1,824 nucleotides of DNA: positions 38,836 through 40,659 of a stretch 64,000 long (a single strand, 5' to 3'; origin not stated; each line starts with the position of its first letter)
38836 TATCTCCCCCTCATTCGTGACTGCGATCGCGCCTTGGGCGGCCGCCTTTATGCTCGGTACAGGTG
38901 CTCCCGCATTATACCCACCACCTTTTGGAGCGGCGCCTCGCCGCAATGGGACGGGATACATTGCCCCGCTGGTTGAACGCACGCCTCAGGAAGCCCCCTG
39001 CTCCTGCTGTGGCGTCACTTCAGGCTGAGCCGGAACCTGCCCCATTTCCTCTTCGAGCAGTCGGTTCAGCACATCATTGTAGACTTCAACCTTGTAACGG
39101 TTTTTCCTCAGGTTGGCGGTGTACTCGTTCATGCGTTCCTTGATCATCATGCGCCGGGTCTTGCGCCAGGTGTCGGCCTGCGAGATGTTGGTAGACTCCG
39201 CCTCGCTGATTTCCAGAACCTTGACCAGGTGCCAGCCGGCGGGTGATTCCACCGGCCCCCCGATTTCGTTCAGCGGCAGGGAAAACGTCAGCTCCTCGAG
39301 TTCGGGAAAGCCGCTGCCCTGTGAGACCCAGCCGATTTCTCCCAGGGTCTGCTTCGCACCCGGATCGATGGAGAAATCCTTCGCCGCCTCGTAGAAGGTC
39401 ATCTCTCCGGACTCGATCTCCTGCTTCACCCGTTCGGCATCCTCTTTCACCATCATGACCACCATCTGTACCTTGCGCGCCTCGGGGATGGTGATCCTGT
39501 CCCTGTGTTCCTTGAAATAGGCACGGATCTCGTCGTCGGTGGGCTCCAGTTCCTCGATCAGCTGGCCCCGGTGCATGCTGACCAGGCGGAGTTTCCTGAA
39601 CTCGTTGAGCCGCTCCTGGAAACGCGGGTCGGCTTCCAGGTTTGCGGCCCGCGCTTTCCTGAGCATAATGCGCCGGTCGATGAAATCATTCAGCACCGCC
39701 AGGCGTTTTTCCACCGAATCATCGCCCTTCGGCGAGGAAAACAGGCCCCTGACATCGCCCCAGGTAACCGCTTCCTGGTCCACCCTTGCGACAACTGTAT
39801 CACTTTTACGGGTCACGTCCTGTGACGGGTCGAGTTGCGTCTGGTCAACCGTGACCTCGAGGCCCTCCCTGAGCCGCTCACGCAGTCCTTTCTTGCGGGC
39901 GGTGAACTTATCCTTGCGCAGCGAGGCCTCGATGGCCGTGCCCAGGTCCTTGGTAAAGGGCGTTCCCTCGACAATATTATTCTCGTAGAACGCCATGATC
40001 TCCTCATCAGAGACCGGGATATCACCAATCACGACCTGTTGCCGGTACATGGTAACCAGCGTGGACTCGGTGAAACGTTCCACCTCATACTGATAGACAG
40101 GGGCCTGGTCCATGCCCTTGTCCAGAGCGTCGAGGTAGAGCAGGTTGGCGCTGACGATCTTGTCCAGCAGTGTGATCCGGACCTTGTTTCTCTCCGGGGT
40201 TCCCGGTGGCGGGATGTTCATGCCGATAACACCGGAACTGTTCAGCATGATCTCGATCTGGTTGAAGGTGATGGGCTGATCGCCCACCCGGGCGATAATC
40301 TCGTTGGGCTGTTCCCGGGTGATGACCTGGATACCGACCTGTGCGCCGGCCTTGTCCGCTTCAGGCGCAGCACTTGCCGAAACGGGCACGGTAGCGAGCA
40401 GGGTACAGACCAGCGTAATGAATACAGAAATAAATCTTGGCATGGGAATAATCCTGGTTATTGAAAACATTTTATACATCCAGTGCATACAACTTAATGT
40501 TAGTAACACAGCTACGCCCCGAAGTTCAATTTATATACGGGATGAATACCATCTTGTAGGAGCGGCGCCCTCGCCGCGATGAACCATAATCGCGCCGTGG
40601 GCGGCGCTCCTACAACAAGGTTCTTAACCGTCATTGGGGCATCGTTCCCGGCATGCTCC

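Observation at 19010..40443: Each cytochrome pair comes with its own parvulin/SurA-like periplasmic PPIase paralog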

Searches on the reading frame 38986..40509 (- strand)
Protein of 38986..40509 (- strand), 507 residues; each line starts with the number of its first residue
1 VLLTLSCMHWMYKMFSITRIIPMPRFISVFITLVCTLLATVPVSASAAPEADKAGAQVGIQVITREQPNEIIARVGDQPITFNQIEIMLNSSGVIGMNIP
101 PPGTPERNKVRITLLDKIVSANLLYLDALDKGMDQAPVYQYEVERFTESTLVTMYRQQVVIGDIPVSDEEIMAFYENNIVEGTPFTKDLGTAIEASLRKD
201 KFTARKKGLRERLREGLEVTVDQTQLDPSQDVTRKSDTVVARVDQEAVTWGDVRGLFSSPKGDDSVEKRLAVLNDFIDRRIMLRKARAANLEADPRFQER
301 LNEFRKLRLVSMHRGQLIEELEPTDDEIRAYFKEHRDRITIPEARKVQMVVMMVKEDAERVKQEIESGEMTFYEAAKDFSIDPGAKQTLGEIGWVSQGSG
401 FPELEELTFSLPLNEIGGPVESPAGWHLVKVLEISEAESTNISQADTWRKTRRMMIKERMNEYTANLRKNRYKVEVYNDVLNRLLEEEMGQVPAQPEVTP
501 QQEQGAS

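Call 5: search_protein_families(library=pfam, proteins=[window:38986-40509:-], max_evalue=0.01)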
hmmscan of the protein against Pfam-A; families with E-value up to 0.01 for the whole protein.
window:38986-40509:- (507 aa): 4 families
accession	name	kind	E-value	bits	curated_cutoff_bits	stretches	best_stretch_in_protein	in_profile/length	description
PF13145.12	Rotamase_2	-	1.3e-16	62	27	1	323-445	1-119/121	PPIC-type PPIASE domain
PF00639.27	Rotamase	-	7.5e-16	59.3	21.7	1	354-431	18-95/97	PPIC-type PPIASE domain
PF13616.12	Rotamase_3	-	1.6e-15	58.1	22.5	1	339-433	21-114/116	PPIC-type PPIASE domain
PF13624.11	SurA_N_3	-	0.0034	17.7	27.2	0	58-133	28-106/162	SurA-like N-terminal domain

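Call 6: search_protein_families(library=ncbifam, proteins=[window:38986-40509:-], max_evalue=0.01)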
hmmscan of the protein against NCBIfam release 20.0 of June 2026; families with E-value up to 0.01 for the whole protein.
window:38986-40509:- (507 aa): 10 families
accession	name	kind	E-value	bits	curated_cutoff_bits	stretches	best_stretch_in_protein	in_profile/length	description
NF000809.0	PRK00059.1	equivalog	2.2e-18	66.8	303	1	299-446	149-299/336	peptidylprolyl isomerase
NF008038.0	PRK10770.1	equivalog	5.1e-16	58.5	394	1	355-471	304-417/431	peptidylprolyl isomerase SurA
TIGR02933.1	nifM_nitrog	equivalog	6.8e-16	58.9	168.2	1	322-463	101-247/256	nitrogen fixation protein NifM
TIGR02925.1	cis_trans_EpsD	equivalog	3.6e-14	53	108.9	2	68-177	25-128/232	EpsD family peptidyl-prolyl cis-trans isomerase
NF002846.0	PRK03095.1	equivalog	3.7e-13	49.6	361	1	348-470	136-261/287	peptidylprolyl isomerase PrsA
NF008054.0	PRK10788.1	equivalog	6.3e-13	48.3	493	1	306-442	232-366/626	peptidylprolyl isomerase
NF002827.0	PRK03002.1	equivalog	7.2e-11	41.6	343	1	347-438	139-229/285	peptidylprolyl isomerase PrsA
NF002824.0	PRK02998.1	subfamily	2.5e-10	40.2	360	1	346-467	136-252/283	peptidylprolyl isomerase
NF011969.0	PRK15441.1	equivalog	1.1e-06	29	127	1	352-432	10-90/93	peptidylprolyl isomerase PpiC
NF051879.1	TDE1658_narrow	equivalog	0.0027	16.7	340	1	310-367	154-211/342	MOSP complex formation periplasmic protein, TDE1658 family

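Call 9: find_homologous_proteins(query=window:38986-40509:-, max_evalue=0.00001)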
Query window:38986-40509:- (507 aa): 723 proteins with E <= 0.00001 among 8000 candidates; the best 120 are listed.
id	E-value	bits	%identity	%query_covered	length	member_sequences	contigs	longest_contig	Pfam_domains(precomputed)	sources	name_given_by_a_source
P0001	0.0e+0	1064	100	96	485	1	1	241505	PF13145.13,PF00639.28,PF13616.13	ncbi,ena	-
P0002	3.1e-262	888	83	95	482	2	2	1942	PF13145.13,PF00639.28,PF13616.13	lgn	-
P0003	3.2e-254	862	80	95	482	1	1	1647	PF13145.13,PF00639.28,PF13616.13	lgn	-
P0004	3.8e-253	858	79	96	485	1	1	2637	PF13145.13,PF00639.28,PF13616.13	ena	-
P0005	2.0e-251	853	79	95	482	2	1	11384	PF13145.13,PF00639.28,PF13616.13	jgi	-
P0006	1.4e-250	850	79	96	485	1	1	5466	PF13145.13,PF00639.28,PF13616.13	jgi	jgi:peptidyl-prolyl cis-trans isomerase C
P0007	1.5e-249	846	77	96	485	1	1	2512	PF13145.13,PF00639.28,PF13616.13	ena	-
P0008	4.5e-248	842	78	95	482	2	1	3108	PF13145.13,PF00639.28,PF13616.13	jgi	jgi:peptidyl-prolyl cis-trans isomerase C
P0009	7.5e-246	834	78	95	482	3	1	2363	PF13145.13,PF00639.28,PF13616.13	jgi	-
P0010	1.1e-243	827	77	96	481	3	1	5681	PF13145.13,PF00639.28,PF13616.13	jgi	-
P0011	1.4e-243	827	78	95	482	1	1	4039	PF13145.13,PF00639.28,PF13616.13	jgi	jgi:parvulin-like peptidyl-prolyl isomerase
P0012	2.2e-235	800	75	93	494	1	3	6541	PF13145.13,PF00639.28,PF13616.13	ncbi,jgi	ncbi:MAG: peptidyl-prolyl cis-trans isomerase [Gammaproteobacteria bacterium]|jgi:hypothetical prote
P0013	1.1e-226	771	70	96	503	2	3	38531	PF13145.13,PF00639.28,PF13616.13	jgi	-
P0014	5.6e-221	752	78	84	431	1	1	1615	PF13145.13,PF00639.28,PF13616.13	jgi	jgi:parvulin-like peptidyl-prolyl isomerase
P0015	2.8e-211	720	69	93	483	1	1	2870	PF13145.13,PF00639.28,PF13616.13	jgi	-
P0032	1.2e-151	524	53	85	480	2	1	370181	PF13145.13,PF00639.28,PF13624.12,PF13616.13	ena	-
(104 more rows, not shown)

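Call 10: find_encoding_contigs(protein=P0001, flank=10000, max_places=3)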
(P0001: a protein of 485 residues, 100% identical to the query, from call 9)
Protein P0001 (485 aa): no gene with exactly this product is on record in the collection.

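Call 11: find_encoding_contigs(protein=P0032, flank=10000, max_places=3)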
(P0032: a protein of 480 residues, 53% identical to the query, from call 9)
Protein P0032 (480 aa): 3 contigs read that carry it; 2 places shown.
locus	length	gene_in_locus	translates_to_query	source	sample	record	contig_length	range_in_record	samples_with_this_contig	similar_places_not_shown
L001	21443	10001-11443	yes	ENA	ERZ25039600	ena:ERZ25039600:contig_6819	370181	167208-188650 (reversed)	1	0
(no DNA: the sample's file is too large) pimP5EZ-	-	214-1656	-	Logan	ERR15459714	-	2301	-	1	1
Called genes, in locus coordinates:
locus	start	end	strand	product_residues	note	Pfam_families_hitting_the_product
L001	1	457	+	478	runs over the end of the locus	-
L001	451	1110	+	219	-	-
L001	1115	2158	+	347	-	-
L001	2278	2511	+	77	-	-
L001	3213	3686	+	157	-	-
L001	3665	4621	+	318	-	PF13145:Rotamase_2, PF00639:Rotamase, PF13616:Rotamase_3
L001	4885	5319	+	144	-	-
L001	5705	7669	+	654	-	-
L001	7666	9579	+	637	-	PF14522:Cytochrome_C7 (faint)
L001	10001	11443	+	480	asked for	PF13624:SurA_N_3 (faint), PF13145:Rotamase_2, PF13616:Rotamase_3, PF00639:Rotamase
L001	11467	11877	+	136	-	PF00581:Rhodanese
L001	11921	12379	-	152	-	PF09832:DUF2059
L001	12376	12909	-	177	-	PF08534:Redoxin, PF00578:AhpC-TSA, PF00085:Thioredoxin, PF13098:Thioredoxin_2 (weak), PF13905:Thioredoxin_8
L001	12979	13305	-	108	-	-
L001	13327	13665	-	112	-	-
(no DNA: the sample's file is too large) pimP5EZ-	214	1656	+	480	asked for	PF13624:SurA_N_3 (faint), PF13145:Rotamase_2, PF13616:Rotamase_3, PF00639:Rotamase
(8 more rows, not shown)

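Call 32: search_solved_structures(query=A2, max_evalue=0.01, show_alignments=2)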
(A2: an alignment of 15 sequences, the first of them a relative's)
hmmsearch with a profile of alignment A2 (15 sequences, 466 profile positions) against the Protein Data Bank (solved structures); distinct sequences matched with E-value up to 0.01: 67 (the best 60 are shown).
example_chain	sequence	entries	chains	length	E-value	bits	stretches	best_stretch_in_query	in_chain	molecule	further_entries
3rfw_A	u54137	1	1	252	1.4e-26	96.4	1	200-391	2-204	Cell-binding factor 2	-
5ez1_A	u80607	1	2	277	4.1e-21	78.3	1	195-432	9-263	Putative peptidyl-prolyl cis-trans isomerase HP_0175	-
6bhf_A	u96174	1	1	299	7.9e-21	77.3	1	193-432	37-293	Putative peptidyl-prolyl cis-trans isomerase HP_0175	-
9hg5_F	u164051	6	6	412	1.6e-18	69.8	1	316-426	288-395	Chaperone SurA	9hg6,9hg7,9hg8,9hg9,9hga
1m5y_A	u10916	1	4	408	1.6e-18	69.7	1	316-426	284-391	Survival protein surA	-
8pz1_F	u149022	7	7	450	2.6e-18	69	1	316-426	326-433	Chaperone SurA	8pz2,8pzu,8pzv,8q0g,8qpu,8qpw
8qpv_F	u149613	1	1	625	8.8e-18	67.3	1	316-427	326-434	Chaperone SurA,Outer membrane protein X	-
8qp5_P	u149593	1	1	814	2.9e-17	65.6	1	316-427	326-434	Chaperone SurA,Serine protease EspP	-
4g2p_A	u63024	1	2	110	2.4e-13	52.7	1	316-397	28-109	Chaperone SurA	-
4wo7_A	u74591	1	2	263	2.7e-13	52.5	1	197-406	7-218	Foldase protein PrsA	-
6xd8_A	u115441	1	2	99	1.5e-12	50.1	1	310-398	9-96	Foldase protein PrsA 1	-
6vj6_A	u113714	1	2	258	7.7e-12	47.7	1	307-418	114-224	Peptidylprolyl isomerase (PrsA)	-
6vj4_A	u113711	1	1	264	1.1e-11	47.2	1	307-399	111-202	Peptidylprolyl isomerase PrsA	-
1zk6_A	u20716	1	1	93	1.6e-09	40.1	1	311-392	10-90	Foldase protein prsA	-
8sot_A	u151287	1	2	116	1.9e-09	39.9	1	317-394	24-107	Basic membrane protein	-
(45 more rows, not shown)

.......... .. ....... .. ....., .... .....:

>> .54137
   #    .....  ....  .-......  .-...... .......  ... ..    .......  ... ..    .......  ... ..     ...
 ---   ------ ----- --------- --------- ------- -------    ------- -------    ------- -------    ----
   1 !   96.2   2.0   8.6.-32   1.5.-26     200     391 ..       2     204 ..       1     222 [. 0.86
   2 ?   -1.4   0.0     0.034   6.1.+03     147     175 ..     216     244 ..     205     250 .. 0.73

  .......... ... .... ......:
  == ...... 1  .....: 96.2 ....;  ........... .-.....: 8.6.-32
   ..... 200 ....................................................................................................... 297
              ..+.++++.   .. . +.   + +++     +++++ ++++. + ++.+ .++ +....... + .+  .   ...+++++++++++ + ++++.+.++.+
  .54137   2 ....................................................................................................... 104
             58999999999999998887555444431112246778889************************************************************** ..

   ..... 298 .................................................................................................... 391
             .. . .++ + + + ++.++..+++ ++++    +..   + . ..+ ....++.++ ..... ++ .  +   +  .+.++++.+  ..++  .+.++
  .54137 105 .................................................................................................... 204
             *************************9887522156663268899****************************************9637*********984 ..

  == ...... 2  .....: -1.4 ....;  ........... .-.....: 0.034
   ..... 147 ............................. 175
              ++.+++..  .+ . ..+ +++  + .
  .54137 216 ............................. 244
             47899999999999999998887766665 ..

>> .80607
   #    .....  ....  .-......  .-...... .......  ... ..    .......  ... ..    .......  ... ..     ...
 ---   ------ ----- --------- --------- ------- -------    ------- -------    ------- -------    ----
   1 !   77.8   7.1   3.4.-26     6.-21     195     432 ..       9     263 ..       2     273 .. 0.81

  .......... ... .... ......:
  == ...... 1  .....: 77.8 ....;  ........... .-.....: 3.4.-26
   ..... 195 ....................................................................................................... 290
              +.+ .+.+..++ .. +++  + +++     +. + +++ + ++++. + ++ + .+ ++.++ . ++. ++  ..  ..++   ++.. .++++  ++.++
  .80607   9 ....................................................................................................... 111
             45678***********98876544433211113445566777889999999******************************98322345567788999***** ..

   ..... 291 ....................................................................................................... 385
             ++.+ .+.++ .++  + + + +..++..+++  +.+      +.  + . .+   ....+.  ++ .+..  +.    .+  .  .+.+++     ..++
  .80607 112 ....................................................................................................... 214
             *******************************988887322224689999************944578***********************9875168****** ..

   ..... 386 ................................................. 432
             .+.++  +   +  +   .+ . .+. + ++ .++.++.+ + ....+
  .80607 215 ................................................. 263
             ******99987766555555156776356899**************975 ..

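Call 35: find_related_loci(query=A2, collection=metagenome_contigs, flank=8000)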
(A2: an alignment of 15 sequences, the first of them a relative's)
Query A2 (485 aa) in metagenome_contigs; peptide patterns used: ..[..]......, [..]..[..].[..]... (x = any residue, [..] = any of these).
600 stretches matched a pattern (row limit reached: there are more); 249 encode a relative of the query (tblastn E <= 1e-3); the best 80 are kept; 79 distinct loci.
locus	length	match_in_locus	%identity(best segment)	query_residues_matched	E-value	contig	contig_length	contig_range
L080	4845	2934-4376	77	1-485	0e+0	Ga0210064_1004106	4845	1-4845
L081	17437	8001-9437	72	1-479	0e+0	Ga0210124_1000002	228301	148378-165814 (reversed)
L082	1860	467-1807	75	24-474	0e+0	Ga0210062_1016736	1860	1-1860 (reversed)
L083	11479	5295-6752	69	1-485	0e+0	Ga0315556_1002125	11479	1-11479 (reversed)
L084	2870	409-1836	69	1-474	0e+0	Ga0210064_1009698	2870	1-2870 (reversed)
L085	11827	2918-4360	66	1-480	0e+0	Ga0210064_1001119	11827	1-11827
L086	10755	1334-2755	66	1-473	0e+0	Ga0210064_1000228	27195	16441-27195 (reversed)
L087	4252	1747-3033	51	45-473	1e-159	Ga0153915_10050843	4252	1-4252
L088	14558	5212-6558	46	9-473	1e-150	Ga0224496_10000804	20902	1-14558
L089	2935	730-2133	49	1-483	6e-158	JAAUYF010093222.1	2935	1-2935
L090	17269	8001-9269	49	44-466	8e-150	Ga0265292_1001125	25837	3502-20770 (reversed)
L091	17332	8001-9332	48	46-484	2e-149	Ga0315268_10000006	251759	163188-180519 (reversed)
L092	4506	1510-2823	51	45-478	2e-152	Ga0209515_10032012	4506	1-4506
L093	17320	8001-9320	48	44-483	5e-149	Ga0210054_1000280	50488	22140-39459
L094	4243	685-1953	51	45-467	5e-152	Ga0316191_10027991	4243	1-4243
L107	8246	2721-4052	48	36-473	5e-144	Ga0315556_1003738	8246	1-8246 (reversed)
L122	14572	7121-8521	46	9-466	1e-139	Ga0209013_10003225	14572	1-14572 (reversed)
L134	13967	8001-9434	44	1-470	4e-136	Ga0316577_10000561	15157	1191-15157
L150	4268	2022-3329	46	39-466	1e-134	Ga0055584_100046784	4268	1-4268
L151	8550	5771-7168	46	6-466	3e-132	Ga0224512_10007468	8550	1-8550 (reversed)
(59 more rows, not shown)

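Call 44: predict_structure(alignment_id=A2)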
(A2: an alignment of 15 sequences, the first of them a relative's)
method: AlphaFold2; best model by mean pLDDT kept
length: 485 residues; sequences in the alignment: 15
mean_pLDDT: 83.0   pTM: 0.68
mean pLDDT of the five models: 83.0, 82.2, 80.9, 80.6, 80.4
residues with pLDDT >= 90: 294; 70-90: 113; 50-70: 17; < 50: 61
segments of 3 or more residues with pLDDT < 50: 1-43, 71-74, 472-485
pLDDT, mean of each block of 10 residues (from residue 1): 37 34 29 29 63 91 78 59 84 92 96 96 95 86 91 92 92 93 88 91 88 93 92 75 87 94 94 92 94 95 97 93 93 95 93 90 81 87 92 93 93 93 96 95 95 90 75 38 28
secondary structure, 60 per line:
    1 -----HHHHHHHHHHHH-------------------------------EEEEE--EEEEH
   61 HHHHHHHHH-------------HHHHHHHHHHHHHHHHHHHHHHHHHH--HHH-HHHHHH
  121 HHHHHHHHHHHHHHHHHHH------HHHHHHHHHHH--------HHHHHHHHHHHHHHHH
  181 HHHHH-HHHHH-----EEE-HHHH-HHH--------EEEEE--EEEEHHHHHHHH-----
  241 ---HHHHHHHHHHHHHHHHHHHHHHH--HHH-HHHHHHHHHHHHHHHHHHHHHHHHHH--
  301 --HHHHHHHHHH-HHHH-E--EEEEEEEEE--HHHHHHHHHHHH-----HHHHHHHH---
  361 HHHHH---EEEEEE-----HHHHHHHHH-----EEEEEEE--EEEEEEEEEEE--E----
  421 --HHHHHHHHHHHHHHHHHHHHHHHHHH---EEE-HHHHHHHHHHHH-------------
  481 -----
elements in order: H6-17 E49-53 E56-59 H60-69 H83-108 H115-139 H146-156 H165-185 H187-191 E197-199 H201-204 E217-221 E224-227 H228-235 H244-266 H273-298 H303-312 H314-317 E322-330 H333-344 H350-357 H361-365 E369-374 H380-388 E394-400 E403-413 H423-448 E452-454 H456-467
